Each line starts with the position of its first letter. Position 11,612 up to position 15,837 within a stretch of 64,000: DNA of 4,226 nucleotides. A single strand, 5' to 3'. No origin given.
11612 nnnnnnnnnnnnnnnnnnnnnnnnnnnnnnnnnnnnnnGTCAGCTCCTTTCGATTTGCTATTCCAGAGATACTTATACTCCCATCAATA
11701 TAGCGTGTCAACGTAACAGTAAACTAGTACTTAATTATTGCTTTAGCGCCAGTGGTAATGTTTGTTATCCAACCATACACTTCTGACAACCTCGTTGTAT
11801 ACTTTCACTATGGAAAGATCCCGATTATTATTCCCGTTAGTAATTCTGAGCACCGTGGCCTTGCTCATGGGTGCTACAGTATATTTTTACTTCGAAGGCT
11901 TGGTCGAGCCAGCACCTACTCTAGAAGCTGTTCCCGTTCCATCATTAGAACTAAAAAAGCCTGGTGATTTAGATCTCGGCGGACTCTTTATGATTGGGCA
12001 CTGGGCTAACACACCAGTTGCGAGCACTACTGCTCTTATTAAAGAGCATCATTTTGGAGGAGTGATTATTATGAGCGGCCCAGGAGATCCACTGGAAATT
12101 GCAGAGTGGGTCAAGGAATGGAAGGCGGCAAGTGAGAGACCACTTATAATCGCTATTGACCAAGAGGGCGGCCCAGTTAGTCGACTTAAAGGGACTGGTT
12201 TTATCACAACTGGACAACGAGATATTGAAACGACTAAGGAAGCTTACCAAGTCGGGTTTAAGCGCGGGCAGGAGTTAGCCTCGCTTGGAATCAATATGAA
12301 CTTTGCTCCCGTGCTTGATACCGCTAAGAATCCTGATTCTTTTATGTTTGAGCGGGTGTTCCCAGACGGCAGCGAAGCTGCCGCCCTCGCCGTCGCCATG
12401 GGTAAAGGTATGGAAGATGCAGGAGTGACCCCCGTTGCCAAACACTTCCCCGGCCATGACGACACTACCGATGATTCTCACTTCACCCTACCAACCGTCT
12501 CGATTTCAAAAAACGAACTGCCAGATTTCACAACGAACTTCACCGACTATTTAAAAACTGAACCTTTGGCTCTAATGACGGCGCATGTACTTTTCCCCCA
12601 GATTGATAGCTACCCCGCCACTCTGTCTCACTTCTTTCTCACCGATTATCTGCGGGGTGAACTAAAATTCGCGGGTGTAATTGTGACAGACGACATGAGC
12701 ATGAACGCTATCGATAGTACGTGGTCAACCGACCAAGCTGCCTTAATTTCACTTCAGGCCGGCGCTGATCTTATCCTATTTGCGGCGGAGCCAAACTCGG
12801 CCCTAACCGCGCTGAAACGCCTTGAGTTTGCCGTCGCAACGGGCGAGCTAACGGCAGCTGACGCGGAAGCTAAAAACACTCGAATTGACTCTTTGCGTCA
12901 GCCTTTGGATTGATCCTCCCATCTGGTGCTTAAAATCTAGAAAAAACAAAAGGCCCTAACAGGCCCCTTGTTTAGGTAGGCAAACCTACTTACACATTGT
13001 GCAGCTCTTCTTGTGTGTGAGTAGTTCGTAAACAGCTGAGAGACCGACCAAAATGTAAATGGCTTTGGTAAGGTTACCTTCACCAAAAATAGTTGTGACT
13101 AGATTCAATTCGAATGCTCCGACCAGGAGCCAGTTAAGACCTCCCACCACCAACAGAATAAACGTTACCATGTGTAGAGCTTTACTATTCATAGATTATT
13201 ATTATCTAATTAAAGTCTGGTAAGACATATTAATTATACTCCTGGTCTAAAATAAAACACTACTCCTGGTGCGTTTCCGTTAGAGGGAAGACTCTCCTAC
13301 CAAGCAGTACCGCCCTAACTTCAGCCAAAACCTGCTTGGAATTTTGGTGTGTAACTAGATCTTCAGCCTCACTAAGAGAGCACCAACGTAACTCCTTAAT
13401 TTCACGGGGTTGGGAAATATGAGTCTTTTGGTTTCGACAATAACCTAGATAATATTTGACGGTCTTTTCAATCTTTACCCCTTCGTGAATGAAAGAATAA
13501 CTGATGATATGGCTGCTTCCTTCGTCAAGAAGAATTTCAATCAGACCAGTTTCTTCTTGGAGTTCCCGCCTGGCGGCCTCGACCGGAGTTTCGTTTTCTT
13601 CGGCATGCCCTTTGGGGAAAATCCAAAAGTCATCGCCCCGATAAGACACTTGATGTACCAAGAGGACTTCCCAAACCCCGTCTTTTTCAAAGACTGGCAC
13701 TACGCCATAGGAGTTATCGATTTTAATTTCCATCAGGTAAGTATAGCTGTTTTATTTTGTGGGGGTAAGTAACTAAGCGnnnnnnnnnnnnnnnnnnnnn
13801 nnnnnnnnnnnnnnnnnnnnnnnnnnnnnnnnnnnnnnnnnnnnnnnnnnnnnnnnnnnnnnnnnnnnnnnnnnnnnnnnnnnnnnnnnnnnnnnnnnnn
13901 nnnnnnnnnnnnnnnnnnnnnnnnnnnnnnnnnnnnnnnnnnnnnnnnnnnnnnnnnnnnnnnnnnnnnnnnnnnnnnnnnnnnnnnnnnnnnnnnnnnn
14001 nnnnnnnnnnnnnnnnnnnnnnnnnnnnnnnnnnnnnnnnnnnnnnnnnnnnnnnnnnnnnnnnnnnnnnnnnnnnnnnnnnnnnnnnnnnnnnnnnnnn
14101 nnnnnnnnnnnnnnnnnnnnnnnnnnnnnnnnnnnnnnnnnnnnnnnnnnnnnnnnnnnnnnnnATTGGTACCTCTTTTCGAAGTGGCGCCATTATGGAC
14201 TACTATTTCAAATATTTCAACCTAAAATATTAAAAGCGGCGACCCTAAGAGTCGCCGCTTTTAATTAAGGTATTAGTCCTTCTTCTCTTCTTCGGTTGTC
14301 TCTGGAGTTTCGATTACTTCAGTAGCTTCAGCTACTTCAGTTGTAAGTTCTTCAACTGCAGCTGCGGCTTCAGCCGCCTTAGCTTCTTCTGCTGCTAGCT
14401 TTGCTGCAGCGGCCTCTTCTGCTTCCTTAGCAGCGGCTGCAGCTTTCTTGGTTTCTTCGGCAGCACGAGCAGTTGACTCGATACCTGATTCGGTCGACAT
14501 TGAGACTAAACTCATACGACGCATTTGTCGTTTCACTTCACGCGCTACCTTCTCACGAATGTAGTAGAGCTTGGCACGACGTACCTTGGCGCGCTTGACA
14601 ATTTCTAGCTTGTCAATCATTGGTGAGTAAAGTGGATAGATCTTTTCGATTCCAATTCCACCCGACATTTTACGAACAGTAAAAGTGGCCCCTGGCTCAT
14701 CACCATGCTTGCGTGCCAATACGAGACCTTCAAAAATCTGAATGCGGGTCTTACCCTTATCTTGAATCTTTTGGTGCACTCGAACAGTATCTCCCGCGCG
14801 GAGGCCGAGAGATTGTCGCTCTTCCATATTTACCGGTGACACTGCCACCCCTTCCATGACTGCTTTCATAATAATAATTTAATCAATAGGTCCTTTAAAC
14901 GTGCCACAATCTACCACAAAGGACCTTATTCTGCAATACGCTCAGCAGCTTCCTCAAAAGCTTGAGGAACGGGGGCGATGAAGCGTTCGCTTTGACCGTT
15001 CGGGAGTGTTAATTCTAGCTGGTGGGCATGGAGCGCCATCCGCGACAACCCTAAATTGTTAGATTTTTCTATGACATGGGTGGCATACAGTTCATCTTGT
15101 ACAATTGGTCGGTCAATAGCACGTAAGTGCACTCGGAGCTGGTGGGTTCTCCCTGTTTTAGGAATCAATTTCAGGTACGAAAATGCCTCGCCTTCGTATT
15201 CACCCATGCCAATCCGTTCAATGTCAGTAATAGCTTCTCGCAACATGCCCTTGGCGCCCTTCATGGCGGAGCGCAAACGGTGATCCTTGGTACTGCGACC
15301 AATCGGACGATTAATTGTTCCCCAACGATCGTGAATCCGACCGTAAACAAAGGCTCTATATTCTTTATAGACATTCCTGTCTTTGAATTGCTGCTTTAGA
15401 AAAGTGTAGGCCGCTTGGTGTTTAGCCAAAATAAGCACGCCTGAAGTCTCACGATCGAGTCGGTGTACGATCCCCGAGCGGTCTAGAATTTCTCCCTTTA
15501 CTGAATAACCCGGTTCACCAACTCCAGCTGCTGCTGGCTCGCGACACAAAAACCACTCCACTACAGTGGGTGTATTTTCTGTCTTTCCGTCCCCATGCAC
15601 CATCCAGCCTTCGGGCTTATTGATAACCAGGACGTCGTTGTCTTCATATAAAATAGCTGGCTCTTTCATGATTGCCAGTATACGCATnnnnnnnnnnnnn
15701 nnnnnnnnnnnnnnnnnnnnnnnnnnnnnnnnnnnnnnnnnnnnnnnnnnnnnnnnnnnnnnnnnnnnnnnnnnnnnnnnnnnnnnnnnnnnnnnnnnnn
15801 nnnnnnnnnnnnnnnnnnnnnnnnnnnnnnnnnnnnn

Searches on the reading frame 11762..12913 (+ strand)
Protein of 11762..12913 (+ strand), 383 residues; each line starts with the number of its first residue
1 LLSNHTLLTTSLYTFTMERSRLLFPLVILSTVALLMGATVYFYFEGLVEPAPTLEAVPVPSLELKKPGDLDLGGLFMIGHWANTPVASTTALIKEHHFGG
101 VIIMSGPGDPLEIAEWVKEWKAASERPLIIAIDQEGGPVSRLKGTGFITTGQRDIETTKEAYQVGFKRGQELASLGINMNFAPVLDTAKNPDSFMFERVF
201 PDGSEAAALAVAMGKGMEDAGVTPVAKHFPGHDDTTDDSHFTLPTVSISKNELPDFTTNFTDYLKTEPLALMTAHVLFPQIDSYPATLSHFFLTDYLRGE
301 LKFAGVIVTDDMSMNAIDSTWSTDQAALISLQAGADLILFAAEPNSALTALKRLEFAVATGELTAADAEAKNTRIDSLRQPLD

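Call 53: search_protein_families(library=pfam, proteins=[window:11762-12913:+], max_evalue=0.01)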
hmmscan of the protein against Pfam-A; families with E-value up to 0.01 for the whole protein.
window:11762-12913:+ (383 aa): 1 family
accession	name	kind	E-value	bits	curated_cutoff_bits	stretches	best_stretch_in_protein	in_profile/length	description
PF00933.27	Glyco_hydro_3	-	6.9e-61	206.8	27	1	84-377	15-315/316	Glycosyl hydrolase family 3 N terminal domain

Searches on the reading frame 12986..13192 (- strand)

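Call 53: search_protein_families(library=pfam, proteins=[window:12986-13192:-], max_evalue=0.01)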
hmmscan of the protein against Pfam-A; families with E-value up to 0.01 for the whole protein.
window:12986-13192:- (68 aa): 1 family
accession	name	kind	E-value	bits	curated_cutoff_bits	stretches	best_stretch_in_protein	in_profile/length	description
PF04070.17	DUF378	-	7.6e-19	67.8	25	1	4-58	1-57/60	Domain of unknown function (DUF378)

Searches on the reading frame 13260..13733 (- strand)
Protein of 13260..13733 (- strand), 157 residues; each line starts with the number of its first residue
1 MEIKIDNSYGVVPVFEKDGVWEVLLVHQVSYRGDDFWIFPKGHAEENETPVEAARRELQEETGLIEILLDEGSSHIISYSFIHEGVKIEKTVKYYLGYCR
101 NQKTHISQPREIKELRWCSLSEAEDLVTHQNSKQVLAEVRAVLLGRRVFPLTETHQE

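Call 53: search_protein_families(library=pfam, proteins=[window:13260-13733:-], max_evalue=0.01)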
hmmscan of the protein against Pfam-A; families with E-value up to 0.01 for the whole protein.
window:13260-13733:- (157 aa): 2 families
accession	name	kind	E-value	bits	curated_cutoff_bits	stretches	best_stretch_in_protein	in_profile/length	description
PF00293.34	NUDIX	-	8.5e-21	74.8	21.1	1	8-137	5-132/134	NUDIX domain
PF14815.12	NUDIX_4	-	0.0013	18.9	35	1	36-126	26-101/113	NUDIX domain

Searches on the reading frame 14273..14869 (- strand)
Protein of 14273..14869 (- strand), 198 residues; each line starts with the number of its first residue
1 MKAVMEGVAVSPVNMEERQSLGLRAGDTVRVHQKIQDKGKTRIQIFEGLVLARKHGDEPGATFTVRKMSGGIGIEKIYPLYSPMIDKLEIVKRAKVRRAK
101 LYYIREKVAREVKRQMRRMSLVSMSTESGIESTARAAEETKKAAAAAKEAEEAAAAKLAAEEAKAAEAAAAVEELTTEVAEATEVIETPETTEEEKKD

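Call 53: search_protein_families(library=pfam, proteins=[window:14273-14869:-], max_evalue=0.01)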
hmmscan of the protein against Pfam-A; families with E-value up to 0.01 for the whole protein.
window:14273-14869:- (198 aa): 1 family
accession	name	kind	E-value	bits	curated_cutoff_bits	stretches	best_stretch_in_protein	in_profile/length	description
PF01245.26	Ribosomal_L19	-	1.8e-33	115.2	22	1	20-113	15-107/111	Ribosomal protein L19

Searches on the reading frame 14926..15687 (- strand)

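Call 53: search_protein_families(library=pfam, proteins=[window:14926-15687:-], max_evalue=0.01)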
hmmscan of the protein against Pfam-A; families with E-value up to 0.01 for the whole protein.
window:14926-15687:- (253 aa): 1 family
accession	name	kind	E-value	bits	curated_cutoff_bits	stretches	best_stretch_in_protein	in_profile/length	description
PF00849.27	PseudoU_synth_2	-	2.5e-27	96.4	26.8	1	18-189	1-151/152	RNA pseudouridylate synthase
